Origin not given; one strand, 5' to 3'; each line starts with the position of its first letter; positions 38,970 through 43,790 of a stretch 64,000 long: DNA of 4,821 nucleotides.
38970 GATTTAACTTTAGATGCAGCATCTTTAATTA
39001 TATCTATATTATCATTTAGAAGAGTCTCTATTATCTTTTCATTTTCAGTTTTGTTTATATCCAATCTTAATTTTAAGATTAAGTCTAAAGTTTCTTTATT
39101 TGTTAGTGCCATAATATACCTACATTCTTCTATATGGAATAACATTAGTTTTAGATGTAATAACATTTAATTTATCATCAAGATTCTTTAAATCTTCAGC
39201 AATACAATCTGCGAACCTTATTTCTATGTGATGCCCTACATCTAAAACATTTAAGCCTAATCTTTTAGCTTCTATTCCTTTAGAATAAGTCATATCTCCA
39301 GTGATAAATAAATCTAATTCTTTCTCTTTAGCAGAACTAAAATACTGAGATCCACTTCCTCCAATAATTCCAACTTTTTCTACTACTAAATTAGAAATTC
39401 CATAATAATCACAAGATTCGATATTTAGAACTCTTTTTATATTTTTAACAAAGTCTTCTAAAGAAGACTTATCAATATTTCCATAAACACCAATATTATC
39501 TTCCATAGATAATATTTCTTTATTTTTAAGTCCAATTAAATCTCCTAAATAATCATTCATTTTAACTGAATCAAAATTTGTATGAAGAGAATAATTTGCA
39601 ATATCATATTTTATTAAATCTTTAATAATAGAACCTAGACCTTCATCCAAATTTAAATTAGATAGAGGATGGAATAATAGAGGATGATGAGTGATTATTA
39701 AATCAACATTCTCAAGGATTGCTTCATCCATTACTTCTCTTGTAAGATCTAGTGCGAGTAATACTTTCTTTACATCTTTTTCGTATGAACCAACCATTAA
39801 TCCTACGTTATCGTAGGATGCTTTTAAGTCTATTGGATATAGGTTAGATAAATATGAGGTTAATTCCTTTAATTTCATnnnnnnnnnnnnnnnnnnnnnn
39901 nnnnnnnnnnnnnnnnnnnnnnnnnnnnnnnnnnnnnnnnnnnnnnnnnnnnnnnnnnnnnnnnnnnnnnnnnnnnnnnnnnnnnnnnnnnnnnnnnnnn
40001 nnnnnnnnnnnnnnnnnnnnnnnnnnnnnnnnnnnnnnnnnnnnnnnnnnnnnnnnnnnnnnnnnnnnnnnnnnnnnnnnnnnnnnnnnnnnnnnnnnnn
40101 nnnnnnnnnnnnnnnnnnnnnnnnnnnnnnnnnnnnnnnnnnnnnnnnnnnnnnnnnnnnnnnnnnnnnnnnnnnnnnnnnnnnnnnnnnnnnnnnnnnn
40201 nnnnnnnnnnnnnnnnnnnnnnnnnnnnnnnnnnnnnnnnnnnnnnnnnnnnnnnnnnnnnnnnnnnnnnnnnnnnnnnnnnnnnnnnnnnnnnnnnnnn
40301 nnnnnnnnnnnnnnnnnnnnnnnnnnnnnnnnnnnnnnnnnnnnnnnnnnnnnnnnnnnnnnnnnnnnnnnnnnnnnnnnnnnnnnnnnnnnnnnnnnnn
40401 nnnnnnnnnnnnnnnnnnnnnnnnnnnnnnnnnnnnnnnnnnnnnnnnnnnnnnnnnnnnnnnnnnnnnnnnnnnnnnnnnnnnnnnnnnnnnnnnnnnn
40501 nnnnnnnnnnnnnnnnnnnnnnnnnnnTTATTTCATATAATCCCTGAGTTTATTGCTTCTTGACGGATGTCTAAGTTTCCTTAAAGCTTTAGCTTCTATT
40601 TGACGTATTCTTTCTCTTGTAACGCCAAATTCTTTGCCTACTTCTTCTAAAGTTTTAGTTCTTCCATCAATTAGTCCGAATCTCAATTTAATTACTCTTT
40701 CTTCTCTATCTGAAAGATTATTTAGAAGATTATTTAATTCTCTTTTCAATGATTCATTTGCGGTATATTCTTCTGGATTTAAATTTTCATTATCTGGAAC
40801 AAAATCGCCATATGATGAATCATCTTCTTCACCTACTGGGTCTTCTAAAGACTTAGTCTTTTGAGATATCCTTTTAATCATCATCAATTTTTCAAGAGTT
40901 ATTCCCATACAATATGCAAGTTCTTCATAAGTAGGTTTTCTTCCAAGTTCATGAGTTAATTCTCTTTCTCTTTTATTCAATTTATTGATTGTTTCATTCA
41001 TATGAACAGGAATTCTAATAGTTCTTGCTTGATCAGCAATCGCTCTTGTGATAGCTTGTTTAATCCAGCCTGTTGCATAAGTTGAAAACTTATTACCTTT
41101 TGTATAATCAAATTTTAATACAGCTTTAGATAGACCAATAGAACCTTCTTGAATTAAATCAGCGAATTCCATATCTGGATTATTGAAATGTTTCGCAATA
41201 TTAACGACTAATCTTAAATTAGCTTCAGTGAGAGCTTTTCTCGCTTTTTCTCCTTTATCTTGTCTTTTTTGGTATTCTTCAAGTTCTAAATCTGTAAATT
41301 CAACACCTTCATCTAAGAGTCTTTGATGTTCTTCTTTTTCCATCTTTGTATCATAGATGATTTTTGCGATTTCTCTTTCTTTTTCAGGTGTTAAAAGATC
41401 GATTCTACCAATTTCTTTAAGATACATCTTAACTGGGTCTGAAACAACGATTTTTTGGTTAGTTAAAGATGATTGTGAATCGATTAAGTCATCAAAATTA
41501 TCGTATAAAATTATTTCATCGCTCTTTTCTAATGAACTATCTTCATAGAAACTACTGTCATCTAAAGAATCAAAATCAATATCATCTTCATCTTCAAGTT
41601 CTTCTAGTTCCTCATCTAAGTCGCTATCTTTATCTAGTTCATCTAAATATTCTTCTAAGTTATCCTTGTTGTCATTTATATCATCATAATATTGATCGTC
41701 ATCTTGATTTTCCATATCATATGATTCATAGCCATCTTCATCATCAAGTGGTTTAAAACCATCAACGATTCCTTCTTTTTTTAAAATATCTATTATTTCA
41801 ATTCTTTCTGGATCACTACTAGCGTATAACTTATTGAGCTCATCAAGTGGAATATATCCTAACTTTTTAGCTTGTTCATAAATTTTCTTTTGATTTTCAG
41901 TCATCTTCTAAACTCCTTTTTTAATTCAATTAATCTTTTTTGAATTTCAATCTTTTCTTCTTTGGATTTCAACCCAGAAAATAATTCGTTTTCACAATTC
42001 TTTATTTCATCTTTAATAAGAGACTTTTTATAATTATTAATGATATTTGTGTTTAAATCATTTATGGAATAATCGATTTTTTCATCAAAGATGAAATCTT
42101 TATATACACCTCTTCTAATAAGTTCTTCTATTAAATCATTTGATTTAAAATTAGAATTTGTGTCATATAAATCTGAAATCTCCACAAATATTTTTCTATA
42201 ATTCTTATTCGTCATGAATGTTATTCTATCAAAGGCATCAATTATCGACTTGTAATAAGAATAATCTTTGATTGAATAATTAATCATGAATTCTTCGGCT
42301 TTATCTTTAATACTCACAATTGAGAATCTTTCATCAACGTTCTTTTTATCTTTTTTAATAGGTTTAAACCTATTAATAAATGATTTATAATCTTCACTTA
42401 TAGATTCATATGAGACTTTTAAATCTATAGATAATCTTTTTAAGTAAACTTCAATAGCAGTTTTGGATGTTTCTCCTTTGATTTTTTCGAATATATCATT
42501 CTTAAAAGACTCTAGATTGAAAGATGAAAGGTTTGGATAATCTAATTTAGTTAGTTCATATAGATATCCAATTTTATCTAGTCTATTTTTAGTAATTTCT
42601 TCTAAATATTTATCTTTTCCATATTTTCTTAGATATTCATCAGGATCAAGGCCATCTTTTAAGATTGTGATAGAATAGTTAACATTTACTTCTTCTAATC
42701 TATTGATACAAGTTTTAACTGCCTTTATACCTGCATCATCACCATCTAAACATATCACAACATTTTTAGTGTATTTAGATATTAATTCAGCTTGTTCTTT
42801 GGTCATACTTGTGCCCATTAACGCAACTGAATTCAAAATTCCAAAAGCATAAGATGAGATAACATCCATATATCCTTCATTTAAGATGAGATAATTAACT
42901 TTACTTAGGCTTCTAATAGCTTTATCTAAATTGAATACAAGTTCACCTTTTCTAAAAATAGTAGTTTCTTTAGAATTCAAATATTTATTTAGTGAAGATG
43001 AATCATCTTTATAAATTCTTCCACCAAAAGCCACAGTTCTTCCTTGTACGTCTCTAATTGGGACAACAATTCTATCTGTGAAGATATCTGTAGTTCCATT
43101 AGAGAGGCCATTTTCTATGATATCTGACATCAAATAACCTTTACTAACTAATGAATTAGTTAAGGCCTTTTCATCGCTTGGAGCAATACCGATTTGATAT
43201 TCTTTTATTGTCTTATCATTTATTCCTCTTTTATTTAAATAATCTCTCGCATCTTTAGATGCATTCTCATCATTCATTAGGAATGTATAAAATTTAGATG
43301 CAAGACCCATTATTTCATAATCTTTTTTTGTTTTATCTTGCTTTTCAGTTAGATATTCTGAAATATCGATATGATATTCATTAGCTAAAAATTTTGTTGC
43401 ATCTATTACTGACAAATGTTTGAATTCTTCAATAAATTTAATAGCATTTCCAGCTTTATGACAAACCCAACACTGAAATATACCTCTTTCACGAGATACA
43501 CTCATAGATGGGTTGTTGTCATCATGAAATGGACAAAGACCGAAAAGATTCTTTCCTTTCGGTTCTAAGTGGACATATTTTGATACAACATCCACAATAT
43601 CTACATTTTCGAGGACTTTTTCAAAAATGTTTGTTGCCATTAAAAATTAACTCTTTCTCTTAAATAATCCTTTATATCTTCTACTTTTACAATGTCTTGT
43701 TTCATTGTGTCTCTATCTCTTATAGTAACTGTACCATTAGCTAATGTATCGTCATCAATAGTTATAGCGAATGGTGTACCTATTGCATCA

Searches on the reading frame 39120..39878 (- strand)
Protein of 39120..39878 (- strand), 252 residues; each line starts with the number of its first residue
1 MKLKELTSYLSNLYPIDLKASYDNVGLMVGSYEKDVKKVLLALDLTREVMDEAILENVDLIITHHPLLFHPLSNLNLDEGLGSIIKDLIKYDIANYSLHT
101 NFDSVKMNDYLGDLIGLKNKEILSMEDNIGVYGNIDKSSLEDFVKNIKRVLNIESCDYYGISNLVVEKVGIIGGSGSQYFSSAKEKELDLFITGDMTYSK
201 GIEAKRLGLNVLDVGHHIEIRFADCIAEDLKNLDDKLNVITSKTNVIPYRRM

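Call 92: search_protein_families(library=ncbifam, proteins=[window:39120-39878:-], max_evalue=1e-10)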
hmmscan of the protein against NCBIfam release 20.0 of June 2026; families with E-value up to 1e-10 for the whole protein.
window:39120-39878:- (252 aa): 2 families
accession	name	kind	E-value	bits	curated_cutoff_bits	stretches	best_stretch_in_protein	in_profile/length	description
TIGR00486.1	YbgI_SA1388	equivalog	1.5e-59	201.7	130.55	1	1-246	1-248/250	Nif3-like dinuclear metal center hexameric protein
NF008064.0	PRK10799.1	equivalog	1.3e-11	44.8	414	1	4-223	4-222/247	type 2 GTP cyclohydrolase I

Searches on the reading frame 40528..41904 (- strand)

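Call 92: search_protein_families(library=ncbifam, proteins=[window:40528-41904:-], max_evalue=1e-10)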
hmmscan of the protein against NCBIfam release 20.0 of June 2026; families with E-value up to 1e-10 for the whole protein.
window:40528-41904:- (458 aa): 40 families (the best 25 are shown)
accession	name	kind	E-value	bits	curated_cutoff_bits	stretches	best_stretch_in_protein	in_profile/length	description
NF004208.0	PRK05658.1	equivalog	1.9e-123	413.7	555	1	209-457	381-629/631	RNA polymerase sigma factor RpoD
NF006666.0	PRK09210.1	equivalog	1.1e-120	403.4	572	1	210-457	121-369/370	RNA polymerase sigma factor RpoD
NF004561.0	PRK05901.1-3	equivalog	1.3e-112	377.7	582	1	67-457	154-536/537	RNA polymerase sigma factor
NF005643.0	PRK07406.1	equivalog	4.5e-109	365.1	500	1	81-458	13-397/397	RNA polymerase sigma factor RpoD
NF004560.0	PRK05901.1-1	equivalog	1.4e-107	360.9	711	1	59-457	121-515/516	RNA polymerase sigma factor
TIGR02393.1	RpoD_Cterm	equivalog_domain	9.5e-106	352.7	354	1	221-457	1-237/238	RNA polymerase sigma factor RpoD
TIGR02997.1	Sig70-cyanoRpoD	subfamily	5.4e-97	324.7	384.5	1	156-445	1-298/298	RNA polymerase sigma factor, RpoD/SigA family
NF041931.2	MzaA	equivalog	8e-96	322.5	800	1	209-457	464-714/726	MZA anti-phage system associated sigma-70 family RNA polymerase sigma factor MzaA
NF005920.0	PRK07921.1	subfamily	1.1e-95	320.4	464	1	148-457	22-327/328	RNA polymerase sigma factor SigB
NF004562.0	PRK05901.1-4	equivalog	1.3e-93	314.4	779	1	210-457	306-553/571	RNA polymerase sigma factor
NF004564.0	PRK05901.2-2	equivalog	5e-89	299.2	617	1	220-458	248-494/500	RNA polymerase sigma factor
NF004565.0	PRK05901.2-3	equivalog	2.4e-88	297.1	484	1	54-458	107-500/501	RNA polymerase sigma factor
NF004566.0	PRK05901.2-4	equivalog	3.2e-87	293.6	531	1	220-457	192-443/448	RNA polymerase sigma factor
NF005785.0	PRK07598.1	equivalog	2.3e-86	290.3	554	1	201-457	156-411/415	RNA polymerase sigma factor SigC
NF005642.0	PRK07405.1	subfamily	2.6e-79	266.7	524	1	154-457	7-316/318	RNA polymerase sigma factor SigD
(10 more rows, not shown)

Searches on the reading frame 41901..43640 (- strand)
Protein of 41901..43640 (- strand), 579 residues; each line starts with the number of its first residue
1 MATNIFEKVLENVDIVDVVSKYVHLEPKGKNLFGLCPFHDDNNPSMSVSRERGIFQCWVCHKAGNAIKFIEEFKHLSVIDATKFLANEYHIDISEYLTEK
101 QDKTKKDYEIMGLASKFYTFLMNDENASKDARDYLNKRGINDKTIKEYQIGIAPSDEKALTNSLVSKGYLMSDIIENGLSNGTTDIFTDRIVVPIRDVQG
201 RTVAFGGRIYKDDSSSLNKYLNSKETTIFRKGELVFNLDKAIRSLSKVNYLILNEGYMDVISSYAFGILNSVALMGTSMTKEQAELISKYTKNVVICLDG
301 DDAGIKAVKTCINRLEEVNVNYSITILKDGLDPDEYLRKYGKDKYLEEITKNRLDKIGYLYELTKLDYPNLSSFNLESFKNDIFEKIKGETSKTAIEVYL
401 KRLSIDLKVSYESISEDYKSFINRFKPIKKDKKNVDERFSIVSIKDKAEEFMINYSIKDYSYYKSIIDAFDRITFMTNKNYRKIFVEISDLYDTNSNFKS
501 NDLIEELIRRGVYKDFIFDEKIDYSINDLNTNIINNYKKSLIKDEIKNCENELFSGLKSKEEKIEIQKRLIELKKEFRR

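Call 92: search_protein_families(library=ncbifam, proteins=[window:41901-43640:-], max_evalue=1e-10)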
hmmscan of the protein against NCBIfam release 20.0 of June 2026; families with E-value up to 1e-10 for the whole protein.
window:41901-43640:- (579 aa): 1 family
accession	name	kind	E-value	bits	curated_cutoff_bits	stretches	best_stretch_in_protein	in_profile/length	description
TIGR01391.1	dnaG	equivalog_domain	2.4e-113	379.2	283.6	1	3-404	4-411/414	DNA primase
